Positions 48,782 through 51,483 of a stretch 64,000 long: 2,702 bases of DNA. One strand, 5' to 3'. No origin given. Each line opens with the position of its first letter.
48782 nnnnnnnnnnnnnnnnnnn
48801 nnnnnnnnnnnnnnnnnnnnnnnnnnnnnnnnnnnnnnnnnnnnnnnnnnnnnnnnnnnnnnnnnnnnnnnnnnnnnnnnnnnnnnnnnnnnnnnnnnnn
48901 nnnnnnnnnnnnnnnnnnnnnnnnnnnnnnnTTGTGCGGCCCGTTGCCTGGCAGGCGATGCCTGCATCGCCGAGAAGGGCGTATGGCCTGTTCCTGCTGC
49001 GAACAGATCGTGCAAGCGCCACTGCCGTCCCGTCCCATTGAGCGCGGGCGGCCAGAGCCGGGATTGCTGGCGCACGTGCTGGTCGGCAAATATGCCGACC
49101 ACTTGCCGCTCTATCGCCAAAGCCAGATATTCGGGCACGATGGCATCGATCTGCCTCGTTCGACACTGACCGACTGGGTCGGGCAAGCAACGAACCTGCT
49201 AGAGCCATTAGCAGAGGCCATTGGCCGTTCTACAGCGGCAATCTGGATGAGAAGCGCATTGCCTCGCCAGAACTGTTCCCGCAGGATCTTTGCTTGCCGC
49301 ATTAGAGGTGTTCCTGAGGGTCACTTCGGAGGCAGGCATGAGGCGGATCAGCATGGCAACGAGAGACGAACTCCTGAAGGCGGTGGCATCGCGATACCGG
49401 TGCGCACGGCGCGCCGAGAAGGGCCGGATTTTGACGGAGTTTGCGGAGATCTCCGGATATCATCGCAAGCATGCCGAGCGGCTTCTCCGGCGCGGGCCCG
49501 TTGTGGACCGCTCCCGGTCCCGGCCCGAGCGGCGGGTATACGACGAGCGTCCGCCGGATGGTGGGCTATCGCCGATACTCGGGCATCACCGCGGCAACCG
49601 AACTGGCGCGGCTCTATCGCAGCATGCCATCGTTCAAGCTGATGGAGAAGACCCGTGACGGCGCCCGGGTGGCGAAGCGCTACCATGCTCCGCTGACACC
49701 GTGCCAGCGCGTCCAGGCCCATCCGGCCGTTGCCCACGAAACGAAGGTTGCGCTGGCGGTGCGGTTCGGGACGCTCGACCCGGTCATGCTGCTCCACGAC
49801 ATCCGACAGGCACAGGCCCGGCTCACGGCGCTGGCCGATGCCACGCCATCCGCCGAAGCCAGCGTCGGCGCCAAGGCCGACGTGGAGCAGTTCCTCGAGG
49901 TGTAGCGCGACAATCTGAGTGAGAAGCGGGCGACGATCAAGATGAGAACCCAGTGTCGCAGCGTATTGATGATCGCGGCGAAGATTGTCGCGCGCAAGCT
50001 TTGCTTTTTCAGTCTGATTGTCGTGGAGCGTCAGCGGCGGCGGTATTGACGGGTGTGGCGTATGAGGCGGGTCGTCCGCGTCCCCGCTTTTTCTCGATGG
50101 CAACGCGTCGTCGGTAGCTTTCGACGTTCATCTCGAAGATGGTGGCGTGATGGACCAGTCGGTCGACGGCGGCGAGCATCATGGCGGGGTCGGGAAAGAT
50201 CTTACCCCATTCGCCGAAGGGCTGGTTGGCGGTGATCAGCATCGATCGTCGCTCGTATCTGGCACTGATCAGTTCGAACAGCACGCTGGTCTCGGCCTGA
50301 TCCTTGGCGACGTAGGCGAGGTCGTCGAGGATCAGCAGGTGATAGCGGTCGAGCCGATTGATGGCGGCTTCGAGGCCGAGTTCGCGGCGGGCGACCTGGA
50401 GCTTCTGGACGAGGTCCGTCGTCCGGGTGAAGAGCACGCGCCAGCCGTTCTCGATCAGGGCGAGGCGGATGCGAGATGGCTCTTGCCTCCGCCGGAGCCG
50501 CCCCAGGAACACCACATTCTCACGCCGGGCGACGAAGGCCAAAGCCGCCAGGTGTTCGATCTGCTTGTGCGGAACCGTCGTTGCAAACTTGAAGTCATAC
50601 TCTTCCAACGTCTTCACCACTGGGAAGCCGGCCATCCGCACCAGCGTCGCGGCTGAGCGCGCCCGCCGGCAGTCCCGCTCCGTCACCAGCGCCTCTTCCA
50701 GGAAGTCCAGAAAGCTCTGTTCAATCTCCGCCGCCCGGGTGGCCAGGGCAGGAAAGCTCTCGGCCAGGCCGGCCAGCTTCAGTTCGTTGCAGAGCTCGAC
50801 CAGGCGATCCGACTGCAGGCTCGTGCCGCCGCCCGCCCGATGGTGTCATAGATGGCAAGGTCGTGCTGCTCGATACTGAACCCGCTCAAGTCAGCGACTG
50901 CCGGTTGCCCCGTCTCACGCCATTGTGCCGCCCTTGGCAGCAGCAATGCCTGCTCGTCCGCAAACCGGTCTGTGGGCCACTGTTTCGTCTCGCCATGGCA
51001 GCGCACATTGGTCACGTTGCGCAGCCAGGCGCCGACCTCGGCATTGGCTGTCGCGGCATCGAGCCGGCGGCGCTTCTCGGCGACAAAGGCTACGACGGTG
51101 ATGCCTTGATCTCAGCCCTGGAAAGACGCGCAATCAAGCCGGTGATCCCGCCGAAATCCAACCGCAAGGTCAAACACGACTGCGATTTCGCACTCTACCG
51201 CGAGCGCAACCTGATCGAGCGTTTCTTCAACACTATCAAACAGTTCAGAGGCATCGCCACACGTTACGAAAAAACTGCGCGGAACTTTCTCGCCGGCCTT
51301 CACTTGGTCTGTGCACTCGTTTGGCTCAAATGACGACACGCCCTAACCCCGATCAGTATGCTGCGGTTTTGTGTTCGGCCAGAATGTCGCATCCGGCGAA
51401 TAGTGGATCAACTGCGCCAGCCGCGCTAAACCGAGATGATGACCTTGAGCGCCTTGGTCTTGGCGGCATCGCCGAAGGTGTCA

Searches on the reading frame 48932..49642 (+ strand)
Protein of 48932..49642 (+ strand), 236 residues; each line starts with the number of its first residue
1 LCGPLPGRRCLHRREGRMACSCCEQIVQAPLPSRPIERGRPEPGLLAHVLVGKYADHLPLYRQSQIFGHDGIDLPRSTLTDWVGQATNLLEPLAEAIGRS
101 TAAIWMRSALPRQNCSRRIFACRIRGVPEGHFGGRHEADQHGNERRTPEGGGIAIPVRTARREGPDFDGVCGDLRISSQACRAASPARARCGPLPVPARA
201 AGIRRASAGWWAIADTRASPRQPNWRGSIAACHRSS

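Call 60: search_protein_families(library=pfam, proteins=[window:48932-49642:+], max_evalue=0.001)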
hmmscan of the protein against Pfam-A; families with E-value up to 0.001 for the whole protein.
window:48932-49642:+ (236 aa): 1 family
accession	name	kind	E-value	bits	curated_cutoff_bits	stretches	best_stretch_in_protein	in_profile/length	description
PF03050.20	DDE_Tnp_IS66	-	3.2e-18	66.6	23.1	1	39-99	2-62/284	Transposase IS66 family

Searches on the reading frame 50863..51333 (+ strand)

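Call 60: search_protein_families(library=pfam, proteins=[window:50863-51333:+], max_evalue=0.001)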
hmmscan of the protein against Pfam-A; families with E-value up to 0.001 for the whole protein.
window:50863-51333:+ (156 aa): 3 families
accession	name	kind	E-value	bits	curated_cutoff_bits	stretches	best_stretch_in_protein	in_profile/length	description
PF01609.27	DDE_Tnp_1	-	8e-13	49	23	2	110-154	155-200/200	Transposase DDE domain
PF13586.12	DDE_Tnp_1_2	-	2.6e-11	44.3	29.2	1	73-156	3-86/86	Transposase DDE domain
PF13612.12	DDE_Tnp_1_3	-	0.00027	21.4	27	1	70-131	84-147/155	Transposase DDE domain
